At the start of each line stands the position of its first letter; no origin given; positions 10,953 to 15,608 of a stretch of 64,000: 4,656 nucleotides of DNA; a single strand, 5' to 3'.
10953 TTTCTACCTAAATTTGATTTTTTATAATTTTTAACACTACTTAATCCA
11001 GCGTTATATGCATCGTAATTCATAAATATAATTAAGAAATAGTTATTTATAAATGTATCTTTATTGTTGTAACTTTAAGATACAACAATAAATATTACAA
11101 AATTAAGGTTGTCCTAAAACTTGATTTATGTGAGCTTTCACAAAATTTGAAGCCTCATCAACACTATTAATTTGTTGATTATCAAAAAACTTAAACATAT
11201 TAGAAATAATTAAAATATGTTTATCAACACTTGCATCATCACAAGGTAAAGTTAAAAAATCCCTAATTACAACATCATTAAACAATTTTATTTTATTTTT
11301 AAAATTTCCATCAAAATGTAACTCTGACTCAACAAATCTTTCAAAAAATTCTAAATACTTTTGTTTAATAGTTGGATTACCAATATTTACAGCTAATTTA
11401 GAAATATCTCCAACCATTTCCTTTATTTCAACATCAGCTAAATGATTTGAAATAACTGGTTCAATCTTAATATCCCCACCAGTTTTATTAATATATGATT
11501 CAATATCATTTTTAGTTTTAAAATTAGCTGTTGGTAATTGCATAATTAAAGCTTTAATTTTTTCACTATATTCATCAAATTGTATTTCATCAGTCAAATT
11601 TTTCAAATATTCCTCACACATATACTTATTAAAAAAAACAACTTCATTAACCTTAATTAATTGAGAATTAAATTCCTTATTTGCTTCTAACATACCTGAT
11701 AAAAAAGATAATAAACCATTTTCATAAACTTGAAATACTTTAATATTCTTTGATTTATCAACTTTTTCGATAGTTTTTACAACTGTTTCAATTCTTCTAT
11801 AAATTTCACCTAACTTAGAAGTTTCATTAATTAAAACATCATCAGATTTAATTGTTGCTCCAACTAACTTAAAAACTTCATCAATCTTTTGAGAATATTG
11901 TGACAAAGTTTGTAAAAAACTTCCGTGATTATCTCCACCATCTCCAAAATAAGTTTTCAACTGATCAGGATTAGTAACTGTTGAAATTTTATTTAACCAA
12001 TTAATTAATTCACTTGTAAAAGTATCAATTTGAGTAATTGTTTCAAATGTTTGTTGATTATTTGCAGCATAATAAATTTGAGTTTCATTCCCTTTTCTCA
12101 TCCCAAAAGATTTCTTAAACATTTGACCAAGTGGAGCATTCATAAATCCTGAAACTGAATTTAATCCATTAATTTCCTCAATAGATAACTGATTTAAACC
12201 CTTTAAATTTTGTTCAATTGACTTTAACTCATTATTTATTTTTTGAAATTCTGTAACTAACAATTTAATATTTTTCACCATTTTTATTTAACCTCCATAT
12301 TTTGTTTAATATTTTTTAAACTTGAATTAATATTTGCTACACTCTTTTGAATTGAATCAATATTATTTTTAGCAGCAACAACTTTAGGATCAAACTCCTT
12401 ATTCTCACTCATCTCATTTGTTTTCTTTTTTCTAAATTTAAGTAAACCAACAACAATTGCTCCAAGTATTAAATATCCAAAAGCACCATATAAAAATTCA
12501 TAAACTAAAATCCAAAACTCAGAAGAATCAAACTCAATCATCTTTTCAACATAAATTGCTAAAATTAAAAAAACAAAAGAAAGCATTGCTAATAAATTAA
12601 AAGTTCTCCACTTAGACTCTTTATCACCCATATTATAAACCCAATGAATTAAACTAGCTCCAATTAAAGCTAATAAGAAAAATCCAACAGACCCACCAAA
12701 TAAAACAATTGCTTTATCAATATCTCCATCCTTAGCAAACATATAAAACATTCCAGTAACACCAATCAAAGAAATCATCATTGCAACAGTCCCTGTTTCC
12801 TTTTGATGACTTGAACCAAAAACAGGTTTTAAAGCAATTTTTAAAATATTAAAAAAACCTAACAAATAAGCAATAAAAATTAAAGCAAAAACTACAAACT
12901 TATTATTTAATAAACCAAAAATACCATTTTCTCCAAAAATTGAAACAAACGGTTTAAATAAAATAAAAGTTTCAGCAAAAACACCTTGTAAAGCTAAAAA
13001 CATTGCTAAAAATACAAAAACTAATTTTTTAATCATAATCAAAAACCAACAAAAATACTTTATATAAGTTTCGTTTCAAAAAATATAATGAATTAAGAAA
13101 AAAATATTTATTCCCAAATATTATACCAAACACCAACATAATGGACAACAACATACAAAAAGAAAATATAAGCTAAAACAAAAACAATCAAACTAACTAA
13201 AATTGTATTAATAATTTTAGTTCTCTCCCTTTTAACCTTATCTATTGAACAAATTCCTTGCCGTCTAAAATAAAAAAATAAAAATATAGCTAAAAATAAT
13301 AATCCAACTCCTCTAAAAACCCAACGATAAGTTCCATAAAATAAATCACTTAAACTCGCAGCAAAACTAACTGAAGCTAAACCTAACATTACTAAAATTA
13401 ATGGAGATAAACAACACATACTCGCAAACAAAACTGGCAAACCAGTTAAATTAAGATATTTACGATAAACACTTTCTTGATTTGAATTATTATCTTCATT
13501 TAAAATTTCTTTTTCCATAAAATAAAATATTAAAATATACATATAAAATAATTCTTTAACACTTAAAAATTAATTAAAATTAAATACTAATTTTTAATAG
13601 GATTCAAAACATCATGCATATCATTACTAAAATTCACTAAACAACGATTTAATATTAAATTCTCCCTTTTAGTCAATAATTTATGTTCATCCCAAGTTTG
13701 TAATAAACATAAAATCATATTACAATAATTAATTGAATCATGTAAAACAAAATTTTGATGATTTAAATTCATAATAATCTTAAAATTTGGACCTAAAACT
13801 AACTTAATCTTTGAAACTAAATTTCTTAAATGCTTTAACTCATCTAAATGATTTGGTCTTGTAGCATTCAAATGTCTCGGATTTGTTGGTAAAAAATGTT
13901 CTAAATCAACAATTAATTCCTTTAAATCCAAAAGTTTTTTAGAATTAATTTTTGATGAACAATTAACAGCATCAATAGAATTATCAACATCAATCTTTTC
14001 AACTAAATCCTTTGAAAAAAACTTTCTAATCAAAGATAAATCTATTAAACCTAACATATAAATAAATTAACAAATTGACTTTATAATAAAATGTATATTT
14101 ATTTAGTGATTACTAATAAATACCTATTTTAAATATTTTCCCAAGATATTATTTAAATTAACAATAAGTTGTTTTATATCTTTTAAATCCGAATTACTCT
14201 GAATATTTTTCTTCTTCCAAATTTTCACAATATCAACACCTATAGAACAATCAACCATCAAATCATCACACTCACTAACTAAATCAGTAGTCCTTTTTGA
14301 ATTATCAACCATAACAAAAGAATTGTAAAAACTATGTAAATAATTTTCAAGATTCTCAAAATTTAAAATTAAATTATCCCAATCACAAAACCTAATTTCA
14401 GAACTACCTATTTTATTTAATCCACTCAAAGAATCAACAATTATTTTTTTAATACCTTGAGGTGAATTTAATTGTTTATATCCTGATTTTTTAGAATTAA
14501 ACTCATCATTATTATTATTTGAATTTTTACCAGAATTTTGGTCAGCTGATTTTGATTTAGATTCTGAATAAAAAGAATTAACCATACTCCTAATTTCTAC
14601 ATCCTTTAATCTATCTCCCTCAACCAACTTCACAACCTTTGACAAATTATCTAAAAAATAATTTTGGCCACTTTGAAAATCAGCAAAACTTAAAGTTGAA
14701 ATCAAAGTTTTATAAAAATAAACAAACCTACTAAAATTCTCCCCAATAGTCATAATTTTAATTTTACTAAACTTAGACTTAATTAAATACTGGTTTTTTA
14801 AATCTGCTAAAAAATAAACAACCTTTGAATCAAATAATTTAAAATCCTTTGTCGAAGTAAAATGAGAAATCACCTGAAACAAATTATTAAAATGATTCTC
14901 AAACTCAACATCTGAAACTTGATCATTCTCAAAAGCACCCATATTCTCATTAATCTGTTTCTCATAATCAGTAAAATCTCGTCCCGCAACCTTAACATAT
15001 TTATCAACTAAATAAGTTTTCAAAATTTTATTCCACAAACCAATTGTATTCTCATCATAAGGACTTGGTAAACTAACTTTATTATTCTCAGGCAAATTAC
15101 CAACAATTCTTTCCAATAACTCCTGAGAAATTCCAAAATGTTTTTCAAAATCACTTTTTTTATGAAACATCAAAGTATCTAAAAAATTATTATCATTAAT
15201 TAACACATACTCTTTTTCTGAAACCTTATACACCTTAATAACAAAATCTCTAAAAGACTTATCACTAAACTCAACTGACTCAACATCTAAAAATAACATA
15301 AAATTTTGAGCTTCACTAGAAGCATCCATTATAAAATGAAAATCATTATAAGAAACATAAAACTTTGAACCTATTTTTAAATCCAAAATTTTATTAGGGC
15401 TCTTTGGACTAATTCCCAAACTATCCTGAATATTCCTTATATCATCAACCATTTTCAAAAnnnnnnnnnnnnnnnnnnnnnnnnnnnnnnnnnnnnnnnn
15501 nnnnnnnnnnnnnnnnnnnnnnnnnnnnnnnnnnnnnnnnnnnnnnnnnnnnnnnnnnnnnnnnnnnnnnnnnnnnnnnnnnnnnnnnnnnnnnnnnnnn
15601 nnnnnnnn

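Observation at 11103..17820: Duplicated 'polytopic membrane protein + large helical protein' module with a shared promoter element: candidate undescribed membrane-associated system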

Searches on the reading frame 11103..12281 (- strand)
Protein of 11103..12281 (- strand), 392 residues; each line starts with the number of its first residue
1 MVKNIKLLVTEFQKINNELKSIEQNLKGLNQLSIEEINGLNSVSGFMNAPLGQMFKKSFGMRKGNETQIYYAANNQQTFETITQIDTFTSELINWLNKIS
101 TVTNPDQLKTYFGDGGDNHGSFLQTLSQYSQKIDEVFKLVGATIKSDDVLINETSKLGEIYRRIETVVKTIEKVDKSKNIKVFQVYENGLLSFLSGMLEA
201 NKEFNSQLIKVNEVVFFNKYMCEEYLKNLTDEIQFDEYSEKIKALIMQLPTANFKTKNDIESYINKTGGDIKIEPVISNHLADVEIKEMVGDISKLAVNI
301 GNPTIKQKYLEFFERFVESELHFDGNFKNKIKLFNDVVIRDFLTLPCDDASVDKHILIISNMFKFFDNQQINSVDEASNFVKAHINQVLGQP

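Call 5: search_protein_families(library=pfam, proteins=[window:11103-12281:-], max_evalue=1)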
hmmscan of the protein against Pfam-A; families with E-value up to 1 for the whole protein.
window:11103-12281:- (392 aa): 3 families
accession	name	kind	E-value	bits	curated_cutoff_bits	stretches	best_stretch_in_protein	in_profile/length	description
PF10018.14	Med4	-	0.013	15.7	26.9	1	9-105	21-99/190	Vitamin-D-receptor interacting Mediator subunit 4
PF24915.1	Spectrin_SESTD1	-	0.041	14.7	27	0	121-175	5-58/110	SESTD1-like, spectrin repeat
PF10157.14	BORCS6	-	0.15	12.7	35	1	123-176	42-95/101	BLOC-1-related complex sub-unit 6 C-terminal helix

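Call 12: search_protein_families(library=ncbifam, proteins=[window:11103-12281:-], max_evalue=0.1)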
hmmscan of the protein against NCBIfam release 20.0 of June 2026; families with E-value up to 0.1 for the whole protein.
window:11103-12281:- (392 aa): 1 family
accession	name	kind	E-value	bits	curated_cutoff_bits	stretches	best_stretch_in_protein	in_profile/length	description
TIGR02366.1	DHAK_reg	equivalog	0.0056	16.7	129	1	189-240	74-124/176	dihydroxyacetone kinase transcriptional activator DhaS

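Call 52: search_solved_structures(query=A3, max_evalue=1)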
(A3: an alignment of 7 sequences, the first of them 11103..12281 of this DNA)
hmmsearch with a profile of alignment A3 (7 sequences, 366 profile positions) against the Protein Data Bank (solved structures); distinct sequences matched with E-value up to 1: 1.
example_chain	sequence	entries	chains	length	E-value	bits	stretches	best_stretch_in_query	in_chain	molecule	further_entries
1u7j_A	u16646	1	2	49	0.58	12.7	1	64-103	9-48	Four-helix bundle model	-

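Call 68: search_protein_families(library=phrogs, proteins=[window:11103-12281:-], max_evalue=0.01)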
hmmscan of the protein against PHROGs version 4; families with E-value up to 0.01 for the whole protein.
window:11103-12281:- (392 aa): 0 families

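Call 69: search_protein_families(library=padloc, proteins=[window:11103-12281:-], max_evalue=0.01)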
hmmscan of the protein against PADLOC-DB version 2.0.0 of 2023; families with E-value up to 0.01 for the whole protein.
window:11103-12281:- (392 aa): 0 families

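Call 85: search_protein_families(library=pfam, alignment_id=A3, max_evalue=1)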
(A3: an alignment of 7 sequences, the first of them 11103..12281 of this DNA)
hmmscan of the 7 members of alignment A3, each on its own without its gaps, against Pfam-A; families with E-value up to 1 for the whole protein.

A. member 1, window:11103-12281:- (392 aa): 3 families
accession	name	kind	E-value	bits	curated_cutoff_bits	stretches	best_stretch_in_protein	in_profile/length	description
PF10018.14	Med4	-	0.013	15.7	26.9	1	9-105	21-99/190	Vitamin-D-receptor interacting Mediator subunit 4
PF24915.1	Spectrin_SESTD1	-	0.041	14.7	27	0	121-175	5-58/110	SESTD1-like, spectrin repeat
PF10157.14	BORCS6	-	0.15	12.7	35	1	123-176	42-95/101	BLOC-1-related complex sub-unit 6 C-terminal helix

B. families by the number of members that match (of 7 scanned): 9 families
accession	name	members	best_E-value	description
PF24988.1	NEW1_HB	1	0.0029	NEW1 helical bundle domain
PF10018.14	Med4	1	0.013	Vitamin-D-receptor interacting Mediator subunit 4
PF24915.1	Spectrin_SESTD1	1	0.041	SESTD1-like, spectrin repeat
PF12179.13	IKKbetaNEMObind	1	0.062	I-kappa-kinase-beta NEMO binding domain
PF06657.18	Cep57_MT_bd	1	0.1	Centrosome microtubule-binding domain of Cep57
PF10157.14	BORCS6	1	0.15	BLOC-1-related complex sub-unit 6 C-terminal helix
PF08961.15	NRBF2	1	0.15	Nuclear receptor-binding factor 2, autophagy regulator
PF14412.12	AHH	1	0.22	A nuclease family of the HNH/ENDO VII superfamily with conserved AHH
PF11056.14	UvsY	1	0.59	Recombination, repair and ssDNA binding protein UvsY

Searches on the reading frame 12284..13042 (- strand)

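Call 5: search_protein_families(library=pfam, proteins=[window:12284-13042:-], max_evalue=1)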
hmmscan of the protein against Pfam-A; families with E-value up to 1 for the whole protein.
window:12284-13042:- (252 aa): 4 families
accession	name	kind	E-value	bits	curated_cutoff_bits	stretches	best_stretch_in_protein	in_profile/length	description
PF04893.22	Yip1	-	0.0025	18.1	28.6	1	87-205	36-152/173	Yip1 domain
PF12761.13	End3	-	0.087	13.4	25.2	1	199-249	59-111/115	Actin cytoskeleton-regulatory complex protein END3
PF08581.15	Tup_N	-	0.21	12.4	28.7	1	212-250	25-63/77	Tup N-terminal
PF11377.13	DUF3180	-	0.21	12.3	28.4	1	123-200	7-86/135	Protein of unknown function (DUF3180)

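Call 12: search_protein_families(library=ncbifam, proteins=[window:12284-13042:-], max_evalue=0.1)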
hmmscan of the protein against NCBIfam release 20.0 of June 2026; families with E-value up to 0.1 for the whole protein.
window:12284-13042:- (252 aa): 0 families

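Call 68: search_protein_families(library=phrogs, proteins=[window:12284-13042:-], max_evalue=0.01)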
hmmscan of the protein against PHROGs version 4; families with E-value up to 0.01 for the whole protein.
window:12284-13042:- (252 aa): 3 families
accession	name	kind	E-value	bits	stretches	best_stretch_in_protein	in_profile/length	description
phrog_33477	-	unknown function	0.00022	22.4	1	2-62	3-63/82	-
phrog_2892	-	unknown function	0.0017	19.4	1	153-211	54-111/121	-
phrog_12950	-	unknown function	0.0027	18.7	0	181-212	25-56/71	-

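Call 69: search_protein_families(library=padloc, proteins=[window:12284-13042:-], max_evalue=0.01)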
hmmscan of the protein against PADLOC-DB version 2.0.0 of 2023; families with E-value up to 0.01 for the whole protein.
window:12284-13042:- (252 aa): 0 families

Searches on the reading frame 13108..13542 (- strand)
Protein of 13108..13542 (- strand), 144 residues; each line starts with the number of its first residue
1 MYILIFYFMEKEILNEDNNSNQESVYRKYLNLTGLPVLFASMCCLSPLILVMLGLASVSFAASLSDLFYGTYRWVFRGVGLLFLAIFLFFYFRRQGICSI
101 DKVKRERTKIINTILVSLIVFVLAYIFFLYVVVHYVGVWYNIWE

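Call 5: search_protein_families(library=pfam, proteins=[window:13108-13542:-], max_evalue=1)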
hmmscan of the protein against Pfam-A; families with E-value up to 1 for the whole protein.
window:13108-13542:- (144 aa): 3 families
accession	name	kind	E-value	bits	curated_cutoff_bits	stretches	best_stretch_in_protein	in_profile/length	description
PF02411.20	MerT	-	1.2e-05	25.8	32.9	1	33-129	14-112/116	MerT mercuric transport protein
PF13687.11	DUF4153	-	3.8e-05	23.5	27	1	16-139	75-199/373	Domain of unknown function (DUF4153)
PF03600.22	CitMHS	-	0.12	11.9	31.9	1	46-135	137-225/336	Citrate transporter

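Call 12: search_protein_families(library=ncbifam, proteins=[window:13108-13542:-], max_evalue=0.1)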
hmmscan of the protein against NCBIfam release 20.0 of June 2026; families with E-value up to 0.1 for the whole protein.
window:13108-13542:- (144 aa): 6 families
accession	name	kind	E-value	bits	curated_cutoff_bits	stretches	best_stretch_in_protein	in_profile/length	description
NF010314.2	PRK13751.2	equivalog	7.2e-08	32.6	150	1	27-127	8-110/116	mercuric ion transporter MerT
NF033560.1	merT_RC607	exception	6.1e-05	23.3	130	1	39-122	15-87/97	mercuric transport protein MerT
NF033556.1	MerTP_fusion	equivalog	0.0045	16.6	180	1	38-127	7-93/186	mercuric transport protein MerTP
NF007918.0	PRK10633.1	equivalog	0.035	14.4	107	1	31-60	38-67/80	hypothetical protein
NF033480.1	bifunc_MprF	equivalog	0.042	12.1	600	1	39-134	123-220/841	bifunctional lysylphosphatidylglycerol flippase/synthetase MprF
NF045683.1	MerT_CopZ_Se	exception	0.076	12.5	375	1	37-126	23-114/235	MerT/CopZ fusion-like heavy metal transport selenoprotein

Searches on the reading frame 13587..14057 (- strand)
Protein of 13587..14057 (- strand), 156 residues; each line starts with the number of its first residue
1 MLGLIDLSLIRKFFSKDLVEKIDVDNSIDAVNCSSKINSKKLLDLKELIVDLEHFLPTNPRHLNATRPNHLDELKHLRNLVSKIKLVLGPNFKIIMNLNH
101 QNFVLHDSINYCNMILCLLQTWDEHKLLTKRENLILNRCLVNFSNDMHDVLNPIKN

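Call 5: search_protein_families(library=pfam, proteins=[window:13587-14057:-], max_evalue=1)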
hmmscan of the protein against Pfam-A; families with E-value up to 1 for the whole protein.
window:13587-14057:- (156 aa): 2 families
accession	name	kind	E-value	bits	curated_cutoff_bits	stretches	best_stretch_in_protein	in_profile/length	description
PF11002.13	RDM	-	0.065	13.7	27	1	69-99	6-35/42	RFPL defining motif (RDM)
PF25051.1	WHD_MCM8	-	0.13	12.8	26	1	73-107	37-71/80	MCM8 winged helix domain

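Call 12: search_protein_families(library=ncbifam, proteins=[window:13587-14057:-], max_evalue=0.1)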
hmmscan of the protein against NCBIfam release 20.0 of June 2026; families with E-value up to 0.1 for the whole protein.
window:13587-14057:- (156 aa): 1 family
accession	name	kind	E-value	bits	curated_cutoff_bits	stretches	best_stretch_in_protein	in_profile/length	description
NF040561.1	PrimPol_Msp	equivalog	0.0032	16.1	200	1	62-150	326-411/515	CRISPR-associated primase-polymerase type A1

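Call 68: search_protein_families(library=phrogs, proteins=[window:13587-14057:-], max_evalue=0.01)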
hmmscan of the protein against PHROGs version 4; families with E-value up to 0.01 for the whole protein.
window:13587-14057:- (156 aa): 0 families

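Call 69: search_protein_families(library=padloc, proteins=[window:13587-14057:-], max_evalue=0.01)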
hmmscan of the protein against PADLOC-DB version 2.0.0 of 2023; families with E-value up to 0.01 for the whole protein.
window:13587-14057:- (156 aa): 0 families

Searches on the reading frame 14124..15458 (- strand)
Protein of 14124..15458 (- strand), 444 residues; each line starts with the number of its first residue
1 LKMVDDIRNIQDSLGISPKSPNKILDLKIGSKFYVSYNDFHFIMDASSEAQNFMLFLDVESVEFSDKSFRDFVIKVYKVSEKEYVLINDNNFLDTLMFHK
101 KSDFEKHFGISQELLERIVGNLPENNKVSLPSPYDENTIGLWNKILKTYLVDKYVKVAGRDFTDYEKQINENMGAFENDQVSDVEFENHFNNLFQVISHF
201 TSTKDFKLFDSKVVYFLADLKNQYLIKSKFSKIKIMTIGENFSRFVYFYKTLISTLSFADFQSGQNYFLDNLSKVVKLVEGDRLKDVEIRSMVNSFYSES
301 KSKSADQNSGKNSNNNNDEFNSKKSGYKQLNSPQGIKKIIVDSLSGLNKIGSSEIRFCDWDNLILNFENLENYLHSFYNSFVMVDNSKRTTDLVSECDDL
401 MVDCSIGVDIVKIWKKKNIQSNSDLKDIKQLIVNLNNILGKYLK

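Call 5: search_protein_families(library=pfam, proteins=[window:14124-15458:-], max_evalue=1)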
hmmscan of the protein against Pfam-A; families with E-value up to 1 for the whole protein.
window:14124-15458:- (444 aa): 0 families

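Call 12: search_protein_families(library=ncbifam, proteins=[window:14124-15458:-], max_evalue=0.1)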
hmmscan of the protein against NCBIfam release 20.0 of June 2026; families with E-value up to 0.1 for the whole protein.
window:14124-15458:- (444 aa): 0 families

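Call 19: find_homologous_proteins(query=window:14124-15458:-, max_evalue=0.01)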
Query window:14124-15458:- (444 aa): 1 proteins with E <= 0.01 among 5582 candidates.
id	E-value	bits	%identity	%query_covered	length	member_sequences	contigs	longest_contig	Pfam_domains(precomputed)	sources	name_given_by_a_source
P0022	9.9e-276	933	100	97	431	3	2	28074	-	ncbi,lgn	-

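Call 68: search_protein_families(library=phrogs, proteins=[window:14124-15458:-], max_evalue=0.01)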
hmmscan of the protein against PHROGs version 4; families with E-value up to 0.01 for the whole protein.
window:14124-15458:- (444 aa): 1 family
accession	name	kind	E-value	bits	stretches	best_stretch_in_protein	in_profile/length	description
phrog_29526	-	unknown function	0.0048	18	0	62-110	22-69/116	-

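Call 69: search_protein_families(library=padloc, proteins=[window:14124-15458:-], max_evalue=0.01)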
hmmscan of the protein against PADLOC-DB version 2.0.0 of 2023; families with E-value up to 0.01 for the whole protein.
window:14124-15458:- (444 aa): 0 families
